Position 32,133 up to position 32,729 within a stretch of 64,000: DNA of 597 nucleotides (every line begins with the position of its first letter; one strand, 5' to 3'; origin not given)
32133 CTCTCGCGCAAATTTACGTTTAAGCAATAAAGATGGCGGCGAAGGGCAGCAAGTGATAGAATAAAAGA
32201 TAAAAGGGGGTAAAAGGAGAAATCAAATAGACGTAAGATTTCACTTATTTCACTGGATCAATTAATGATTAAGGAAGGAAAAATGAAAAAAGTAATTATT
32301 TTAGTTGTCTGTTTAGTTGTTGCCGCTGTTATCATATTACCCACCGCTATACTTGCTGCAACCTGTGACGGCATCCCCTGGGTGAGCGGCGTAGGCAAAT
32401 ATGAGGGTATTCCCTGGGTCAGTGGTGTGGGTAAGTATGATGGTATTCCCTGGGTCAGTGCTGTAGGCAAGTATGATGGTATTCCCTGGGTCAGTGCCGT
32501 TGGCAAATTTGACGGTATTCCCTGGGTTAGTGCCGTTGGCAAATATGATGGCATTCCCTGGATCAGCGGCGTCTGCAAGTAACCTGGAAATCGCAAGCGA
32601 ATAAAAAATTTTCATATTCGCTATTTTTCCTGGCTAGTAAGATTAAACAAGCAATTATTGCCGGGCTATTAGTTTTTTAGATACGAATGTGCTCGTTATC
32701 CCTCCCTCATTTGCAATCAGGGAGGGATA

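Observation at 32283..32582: Small secreted protein made entirely of six tandem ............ repeats under protein-level purifying selection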

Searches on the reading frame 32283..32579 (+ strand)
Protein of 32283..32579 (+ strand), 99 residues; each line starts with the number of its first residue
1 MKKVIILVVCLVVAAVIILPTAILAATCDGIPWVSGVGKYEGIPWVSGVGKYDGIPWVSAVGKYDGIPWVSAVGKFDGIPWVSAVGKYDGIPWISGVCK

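Call 6: search_protein_families(library=pfam, proteins=[window:32283-32579:+], max_evalue=10)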
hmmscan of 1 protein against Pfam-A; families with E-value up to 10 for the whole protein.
seq(99 aa): 4 families
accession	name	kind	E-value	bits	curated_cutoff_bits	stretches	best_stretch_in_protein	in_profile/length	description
PF17313.7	DUF5359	-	0.09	13.2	25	1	2-43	10-44/56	Family of unknown function (DUF5359)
PF01367.25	5_3_exonuc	-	0.1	13.5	40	1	27-55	16-44/97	5'-3' exonuclease, C-terminal SAM fold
PF13956.11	Ibs_toxin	-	0.17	12.3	27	1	1-13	2-14/19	Toxin Ibs, type I toxin-antitoxin system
PF02559.22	CarD_TRCF_RID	-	0.65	10.5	23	0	36-43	13-20/57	CarD-like/TRCF RID domain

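Call 7: search_protein_families(library=ncbifam, proteins=[window:32283-32579:+], max_evalue=10)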
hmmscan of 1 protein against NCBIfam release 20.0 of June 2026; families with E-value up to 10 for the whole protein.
seq(99 aa): 2 families
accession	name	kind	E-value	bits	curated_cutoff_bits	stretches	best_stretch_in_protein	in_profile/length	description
NF007635.1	PRK10299.1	equivalog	0.1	12.8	40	1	1-29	1-29/47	PhoP/PhoQ regulatory lipoprotein MgrB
TIGR04429.1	Phr_nterm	subfamily_domain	1.1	9.9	25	1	1-17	1-17/28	Phr family secreted Rap phosphatase inhibitor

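Call 8: find_homologous_proteins(query=window:32283-32579:+, max_evalue=1)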
Query seq(99 aa) (99 aa): 1 proteins with E <= 1 among 1443 candidates.
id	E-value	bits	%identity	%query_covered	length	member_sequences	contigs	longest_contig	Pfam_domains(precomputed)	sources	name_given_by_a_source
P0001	1.2e-19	88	68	64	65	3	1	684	-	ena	-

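Call 10: find_encoding_contigs(protein=P0001, flank=10000)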
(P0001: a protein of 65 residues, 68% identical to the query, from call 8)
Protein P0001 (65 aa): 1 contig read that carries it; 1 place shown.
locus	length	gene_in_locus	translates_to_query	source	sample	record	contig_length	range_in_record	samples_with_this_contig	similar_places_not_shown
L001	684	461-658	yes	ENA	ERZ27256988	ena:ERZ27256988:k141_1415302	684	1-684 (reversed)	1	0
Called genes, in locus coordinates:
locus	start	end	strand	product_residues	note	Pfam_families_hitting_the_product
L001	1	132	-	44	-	?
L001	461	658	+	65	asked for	-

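Call 11: find_encoding_contigs(protein=window:32283-32579:+, flank=10000)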
Protein seq(99 aa) (99 aa): 1 contig read that carries it; 1 place shown.
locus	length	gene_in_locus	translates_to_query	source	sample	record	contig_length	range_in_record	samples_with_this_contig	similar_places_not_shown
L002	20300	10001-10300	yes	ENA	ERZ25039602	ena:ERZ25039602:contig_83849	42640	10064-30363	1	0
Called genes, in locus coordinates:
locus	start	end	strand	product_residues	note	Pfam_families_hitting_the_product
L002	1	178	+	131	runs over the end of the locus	-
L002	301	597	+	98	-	-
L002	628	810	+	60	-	-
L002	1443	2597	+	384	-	PF00982:Glyco_transf_20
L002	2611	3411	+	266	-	PF02358:Trehalose_PPase, PF08282:Hydrolase_3 (faint)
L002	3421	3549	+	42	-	-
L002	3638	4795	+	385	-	PF00924:MS_channel_2nd, PF19027:DUF5752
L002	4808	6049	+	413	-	PF21269:TreT_GT1, PF20706:GT4-conflict (weak), PF00534:Glycos_transf_1, PF13692:Glyco_trans_1_4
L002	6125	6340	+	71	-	-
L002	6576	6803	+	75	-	-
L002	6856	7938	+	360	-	PF02040:ArsB, PF03600:CitMHS, PF16980:CitMHS_2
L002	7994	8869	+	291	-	PF00582:Usp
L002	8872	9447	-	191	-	PF03372:Exo_endo_phos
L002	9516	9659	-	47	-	PF03372:Exo_endo_phos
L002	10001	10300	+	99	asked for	-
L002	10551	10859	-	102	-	-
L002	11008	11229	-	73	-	-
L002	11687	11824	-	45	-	PF13545:HTH_Crp_2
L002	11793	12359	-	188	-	PF00027:cNMP_binding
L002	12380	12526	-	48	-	-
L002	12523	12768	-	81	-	-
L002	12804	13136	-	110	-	-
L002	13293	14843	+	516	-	PF00370:FGGY_N (faint), PF01869:BcrAD_BadFG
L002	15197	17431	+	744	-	PF09989:DUF2229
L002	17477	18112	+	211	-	PF01944:SpoIIM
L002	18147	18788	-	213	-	PF00596:Aldolase_II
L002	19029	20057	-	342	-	PF08240:ADH_N, PF16912:Glu_dehyd_C, PF00107:ADH_zinc_N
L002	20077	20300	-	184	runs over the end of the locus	PF01791:DeoC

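Call 22: find_related_loci(query=A2, collection=genome_contigs, flank=10000)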
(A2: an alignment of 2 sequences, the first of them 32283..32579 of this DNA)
Query A2 (99 aa) in genome_contigs; peptide patterns used: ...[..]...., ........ (x = any residue, [..] = any of these).
10 stretches matched a pattern; 3 encode a relative of the query (tblastn E <= 1e-3); 3 distinct loci.
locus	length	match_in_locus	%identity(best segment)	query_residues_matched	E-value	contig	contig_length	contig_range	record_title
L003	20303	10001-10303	71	1-99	2e-37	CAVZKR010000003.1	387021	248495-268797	MAG: uncultured Chloroflexia bacterium isolate MFD04408.bin.2.47 genome assembly, contig: contig_26529, whole genome sho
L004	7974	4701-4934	60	22-99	3e-31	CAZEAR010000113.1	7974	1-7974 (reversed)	MAG TPA_asm: uncultured Dehalococcoidales bacterium isolate binchicken_co294_169 genome assembly, contig: NODE_7855_leng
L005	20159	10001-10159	60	1-51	1e-15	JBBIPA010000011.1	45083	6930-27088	MAG: Chloroflexota bacterium isolate TCS170221_bin_292 NODE_624_length_45083_cov_5.204495, whole genome shotgun sequence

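Call 26: predict_structure(alignment_id=A2)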
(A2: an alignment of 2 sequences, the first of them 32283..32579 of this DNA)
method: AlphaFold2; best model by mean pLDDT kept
length: 99 residues; sequences in the alignment: 2
mean_pLDDT: 49.3   pTM: 0.31
mean pLDDT of the five models: 49.3, 47.7, 46.0, 45.0, 44.2
residues with pLDDT >= 90: 0; 70-90: 6; 50-70: 42; < 50: 51
segments of 3 or more residues with pLDDT < 50: 16-52, 91-99
pLDDT, mean of each block of 10 residues (from residue 1): 70 49 37 36 43 51 57 56 52 40
secondary structure, 60 per line:
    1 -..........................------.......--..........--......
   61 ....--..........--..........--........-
elements in order: H2-27 E34-40 E43-52 E55-64 E67-76 E79-88 E91-98

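Call 27: search_protein_representatives(protein=window:32283-32579:+)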
Query: 99 residues. Proteins with E-value up to 0.001 (for the whole library): 86; up to 1e-10: 21; up to 1e-30: 1. The best 86 are listed.
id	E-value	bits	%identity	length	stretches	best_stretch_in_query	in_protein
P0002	5.1e-39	149.0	26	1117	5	29-94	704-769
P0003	9.7e-26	106.2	33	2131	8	27-91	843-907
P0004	6.6e-25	103.5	30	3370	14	19-91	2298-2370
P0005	2.4e-22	95.3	60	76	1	1-73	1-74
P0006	3.7e-22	94.7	49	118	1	1-93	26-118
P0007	3.1e-20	88.5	28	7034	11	21-93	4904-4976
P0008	3.1e-19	85.3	29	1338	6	25-98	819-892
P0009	5.7e-18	81.2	45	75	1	1-73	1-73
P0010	2.6e-16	75.8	30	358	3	22-96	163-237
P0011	4.0e-15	72.0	49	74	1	3-73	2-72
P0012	1.8e-14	69.9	41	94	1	3-94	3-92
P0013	2.2e-14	69.6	39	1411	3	25-95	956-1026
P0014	6.2e-14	68.2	37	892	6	28-92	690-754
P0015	2.3e-13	66.3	45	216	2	27-95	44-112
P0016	1.5e-12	63.7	19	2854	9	31-92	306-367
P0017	5.9e-12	61.8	63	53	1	1-51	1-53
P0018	8.1e-12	61.3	44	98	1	1-85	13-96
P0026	1.1e-09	54.5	44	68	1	1-70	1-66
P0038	1.5e-07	47.6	29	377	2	6-94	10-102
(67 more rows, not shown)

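Call 32: find_homologous_proteins(query=A3, max_evalue=0.01)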
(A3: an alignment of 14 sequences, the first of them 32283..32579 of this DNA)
Query A3 (14 sequences) (99 aa, profile of the alignment): 11 proteins with E <= 0.01 among 8000 candidates.
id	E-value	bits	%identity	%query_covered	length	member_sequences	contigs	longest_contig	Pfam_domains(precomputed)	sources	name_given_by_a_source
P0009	3.8e-32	128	45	74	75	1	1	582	-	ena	-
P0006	2.4e-29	119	49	94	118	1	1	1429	-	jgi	-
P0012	1.9e-28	116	40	94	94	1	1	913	-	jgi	jgi:hypothetical protein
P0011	2.3e-27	113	49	74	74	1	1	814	-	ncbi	-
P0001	6.0e-24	102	68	64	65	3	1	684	-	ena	-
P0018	7.9e-24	101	51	52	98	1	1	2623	-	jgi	jgi:hypothetical protein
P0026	2.5e-23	100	41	70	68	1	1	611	-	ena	-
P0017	9.1e-17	79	60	52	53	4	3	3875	-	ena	-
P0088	1.5e-14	71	56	52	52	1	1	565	-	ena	-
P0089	5.3e-13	66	34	57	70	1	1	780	-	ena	-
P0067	5.8e-12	63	40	47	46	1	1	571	-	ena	-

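Call 37: find_encoding_contigs(protein=P0017, flank=5000)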
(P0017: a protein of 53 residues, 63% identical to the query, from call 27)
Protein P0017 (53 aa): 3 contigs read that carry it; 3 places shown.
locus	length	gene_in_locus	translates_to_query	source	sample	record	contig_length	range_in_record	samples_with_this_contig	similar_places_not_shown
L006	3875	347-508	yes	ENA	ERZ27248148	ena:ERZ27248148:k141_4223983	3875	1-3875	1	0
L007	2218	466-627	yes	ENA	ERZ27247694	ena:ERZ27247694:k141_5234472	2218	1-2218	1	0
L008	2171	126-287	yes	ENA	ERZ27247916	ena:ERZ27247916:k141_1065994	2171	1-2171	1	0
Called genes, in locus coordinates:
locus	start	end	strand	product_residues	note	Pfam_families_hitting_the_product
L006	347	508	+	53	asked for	-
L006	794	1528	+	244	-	PF08901:DUF1847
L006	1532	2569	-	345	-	-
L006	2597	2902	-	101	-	-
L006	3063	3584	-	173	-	PF00462:Glutaredoxin, PF00595:PDZ (weak), PF13180:PDZ_2, PF17820:PDZ_6 (weak)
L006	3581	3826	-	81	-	-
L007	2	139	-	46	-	?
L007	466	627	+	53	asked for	-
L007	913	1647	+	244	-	PF08901:DUF1847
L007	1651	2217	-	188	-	?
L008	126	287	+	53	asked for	-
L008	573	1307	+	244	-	PF08901:DUF1847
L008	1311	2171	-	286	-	?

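Call 38: find_encoding_contigs(protein=P0018, flank=5000)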
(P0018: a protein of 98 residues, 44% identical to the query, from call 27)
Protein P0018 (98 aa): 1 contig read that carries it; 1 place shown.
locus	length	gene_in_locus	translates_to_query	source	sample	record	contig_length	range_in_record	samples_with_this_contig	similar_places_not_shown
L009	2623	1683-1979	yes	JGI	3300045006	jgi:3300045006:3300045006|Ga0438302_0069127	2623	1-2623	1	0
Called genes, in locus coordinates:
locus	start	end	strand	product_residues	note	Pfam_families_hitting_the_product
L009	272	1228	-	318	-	PF05598:DUF772, PF01609:DDE_Tnp_1, PF13612:DDE_Tnp_1_3, PF13359:DDE_Tnp_4 (weak)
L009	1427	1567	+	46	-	-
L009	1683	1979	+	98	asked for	-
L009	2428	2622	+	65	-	?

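Call 46: predict_structure(alignment_id=A4)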
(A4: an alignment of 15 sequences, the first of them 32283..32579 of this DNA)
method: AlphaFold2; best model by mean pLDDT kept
length: 99 residues; sequences in the alignment: 15
mean_pLDDT: 47.3   pTM: 0.27
mean pLDDT of the five models: 47.3, 46.0, 43.4, 43.0, 42.3
residues with pLDDT >= 90: 0; 70-90: 16; 50-70: 9; < 50: 74
segments of 3 or more residues with pLDDT < 50: 27-99
pLDDT, mean of each block of 10 residues (from residue 1): 79 79 50 39 40 40 40 39 37 28
secondary structure, 60 per line:
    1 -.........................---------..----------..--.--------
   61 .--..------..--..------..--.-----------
elements in order: H2-26

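Call 47: search_solved_structures(query=A4, max_evalue=10, show_alignments=3)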
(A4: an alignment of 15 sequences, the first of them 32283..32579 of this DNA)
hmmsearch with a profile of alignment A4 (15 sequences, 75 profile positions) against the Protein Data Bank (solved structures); distinct sequences matched with E-value up to 10: 0.

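Call 58: search_protein_families(library=pfam, proteins=[P0038, P0005, P0009, P0011, P0012, P0018, P0026], max_evalue=1)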
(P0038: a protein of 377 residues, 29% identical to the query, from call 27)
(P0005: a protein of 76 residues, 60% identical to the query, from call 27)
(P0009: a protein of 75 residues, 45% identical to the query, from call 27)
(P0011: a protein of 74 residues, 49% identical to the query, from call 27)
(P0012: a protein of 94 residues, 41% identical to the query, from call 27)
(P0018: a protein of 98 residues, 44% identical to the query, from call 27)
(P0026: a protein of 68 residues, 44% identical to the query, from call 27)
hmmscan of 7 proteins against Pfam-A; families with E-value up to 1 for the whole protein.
P0038 (377 aa): 5 families
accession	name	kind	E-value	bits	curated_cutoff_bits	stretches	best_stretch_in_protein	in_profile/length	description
PF16072.10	DUF4813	-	3.4e-07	30.6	27.6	2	73-139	7-77/291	Domain of unknown function (DUF4813)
PF13648.12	Lipocalin_4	-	0.0087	17.4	22.4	1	173-230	2-68/89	Lipocalin-like domain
PF23607.1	WZC_N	-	0.034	15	27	1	175-214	32-72/110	Tyrosine-protein kinase Wzc, N-terminal domain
PF04170.18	NlpE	-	0.067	14.5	22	1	194-210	12-28/86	NlpE N-terminal domain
PF05410.19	Peptidase_C31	-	0.21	12.2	25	0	50-68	69-87/105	Porcine arterivirus-type cysteine proteinase alpha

P0005 (76 aa): 2 families
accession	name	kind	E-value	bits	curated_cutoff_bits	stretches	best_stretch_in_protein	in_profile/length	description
PF22807.2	TrAA12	-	0.053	12.3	30.9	1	26-67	384-427/463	TrAA12-like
PF17499.7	Pilosulin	-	0.14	12.7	25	1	7-46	9-51/74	Ant venom peptides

P0009 (75 aa): 2 families
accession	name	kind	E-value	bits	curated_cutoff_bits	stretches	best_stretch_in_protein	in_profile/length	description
PF04956.18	TrbC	-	0.046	14.4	27.9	1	2-37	9-41/98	TrbC/VIRB2 pilin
PF02559.22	CarD_TRCF_RID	-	0.4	11.2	23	0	34-43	11-20/57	CarD-like/TRCF RID domain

P0011 (74 aa): 0 families

P0012 (94 aa): 1 family
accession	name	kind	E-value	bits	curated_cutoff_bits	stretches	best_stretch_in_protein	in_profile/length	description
PF17073.10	SafA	-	0.2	12.1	27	1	3-27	17-41/66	Two-component-system connector protein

P0018 (98 aa): 0 families

P0026 (68 aa): 0 families

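Call 68: search_protein_families(library=phrogs, proteins=[window:32283-32579:+], max_evalue=0.01)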
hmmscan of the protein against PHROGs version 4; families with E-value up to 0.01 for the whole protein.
window:32283-32579:+ (99 aa): 0 families

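Call 71: list_cluster_members(proteins=[window:32283-32579:+, P0017, P0009, P0012, P0018])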
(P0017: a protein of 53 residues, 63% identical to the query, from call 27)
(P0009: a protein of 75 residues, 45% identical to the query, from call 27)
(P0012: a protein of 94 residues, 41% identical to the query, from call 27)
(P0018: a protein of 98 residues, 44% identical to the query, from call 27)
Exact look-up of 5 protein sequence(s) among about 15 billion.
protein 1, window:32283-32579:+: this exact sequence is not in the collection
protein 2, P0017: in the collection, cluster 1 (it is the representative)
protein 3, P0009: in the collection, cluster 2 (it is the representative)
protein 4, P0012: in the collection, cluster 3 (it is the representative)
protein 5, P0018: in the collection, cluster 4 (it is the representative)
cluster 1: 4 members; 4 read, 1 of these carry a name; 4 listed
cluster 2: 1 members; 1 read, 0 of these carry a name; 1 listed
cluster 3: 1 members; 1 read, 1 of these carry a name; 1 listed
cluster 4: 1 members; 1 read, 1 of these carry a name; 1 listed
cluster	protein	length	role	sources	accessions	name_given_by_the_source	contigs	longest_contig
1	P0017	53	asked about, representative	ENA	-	-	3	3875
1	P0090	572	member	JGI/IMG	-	hypothetical protein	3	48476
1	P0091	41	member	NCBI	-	-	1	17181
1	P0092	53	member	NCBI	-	-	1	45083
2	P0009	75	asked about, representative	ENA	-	-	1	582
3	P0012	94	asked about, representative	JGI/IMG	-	hypothetical protein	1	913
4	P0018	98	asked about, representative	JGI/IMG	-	hypothetical protein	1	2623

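Call 73: find_encoding_contigs(protein=P0091, flank=3000, max_places=2)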
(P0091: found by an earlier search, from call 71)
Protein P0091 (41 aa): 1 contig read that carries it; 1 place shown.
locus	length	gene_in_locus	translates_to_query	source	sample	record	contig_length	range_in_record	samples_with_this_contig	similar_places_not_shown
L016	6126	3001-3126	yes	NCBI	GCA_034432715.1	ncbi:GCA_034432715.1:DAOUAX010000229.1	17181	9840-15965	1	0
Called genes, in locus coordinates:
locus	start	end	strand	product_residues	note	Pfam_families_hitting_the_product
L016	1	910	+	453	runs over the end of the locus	PF03600:CitMHS, PF02040:ArsB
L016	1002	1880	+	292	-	PF00582:Usp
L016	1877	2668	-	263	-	PF03372:Exo_endo_phos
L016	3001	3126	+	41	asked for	-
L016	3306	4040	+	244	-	PF08901:DUF1847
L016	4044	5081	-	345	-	-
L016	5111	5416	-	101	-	-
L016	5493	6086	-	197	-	PF00462:Glutaredoxin, PF13417:GST_N_3 (weak), PF00595:PDZ (weak), PF13180:PDZ_2, PF17820:PDZ_6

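Call 89: search_protein_families(library=pfam, proteins=[L016:4044-5081:-, L016:5111-5416:-], max_evalue=5)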
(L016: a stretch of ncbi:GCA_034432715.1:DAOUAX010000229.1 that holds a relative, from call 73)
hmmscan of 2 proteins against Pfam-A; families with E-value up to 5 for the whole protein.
L016:4044-5081:- (345 aa): 2 families
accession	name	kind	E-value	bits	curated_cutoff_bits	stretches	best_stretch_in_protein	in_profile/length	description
PF04778.17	LMP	-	0.049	14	26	1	236-265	63-91/158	LMP repeated region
PF08139.17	LPAM_1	-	0.39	11.7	20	1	1-16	1-16/18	Prokaryotic membrane lipoprotein lipid attachment site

L016:5111-5416:- (101 aa): 1 family
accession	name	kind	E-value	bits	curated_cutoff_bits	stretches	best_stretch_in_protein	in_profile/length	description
PF22820.2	TcaA_3rd_4th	-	0.023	15.1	27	1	45-67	4-26/73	TcaA protein 3rd/4th domain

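Call 90: search_protein_families(library=ncbifam, proteins=[L016:4044-5081:-, L016:5111-5416:-], max_evalue=5)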
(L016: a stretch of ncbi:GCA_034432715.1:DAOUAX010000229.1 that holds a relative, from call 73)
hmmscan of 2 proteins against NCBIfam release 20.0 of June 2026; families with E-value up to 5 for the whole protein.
L016:4044-5081:- (345 aa): 0 families

L016:5111-5416:- (101 aa): 4 families
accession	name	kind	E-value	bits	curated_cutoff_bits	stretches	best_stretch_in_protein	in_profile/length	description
NF011062.0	PRK14494.1-1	equivalog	8.1e-11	41.9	323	2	54-100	181-227/231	putative molybdopterin-guanine dinucleotide biosynthesis protein MobB/FeS domain-containing protein protein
NF011063.0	PRK14494.1-2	equivalog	3.5e-09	36.7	258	2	6-38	178-210/227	putative molybdopterin-guanine dinucleotide biosynthesis protein MobB/FeS domain-containing protein protein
NF011065.0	PRK14494.1-4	equivalog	3.5e-09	36.4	287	2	52-88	197-233/244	putative molybdopterin-guanine dinucleotide biosynthesis protein MobB/FeS domain-containing protein protein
NF011064.0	PRK14494.1-3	equivalog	0.0064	15.9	418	1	37-98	180-241/244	putative molybdopterin-guanine dinucleotide biosynthesis protein MobB/FeS domain-containing protein protein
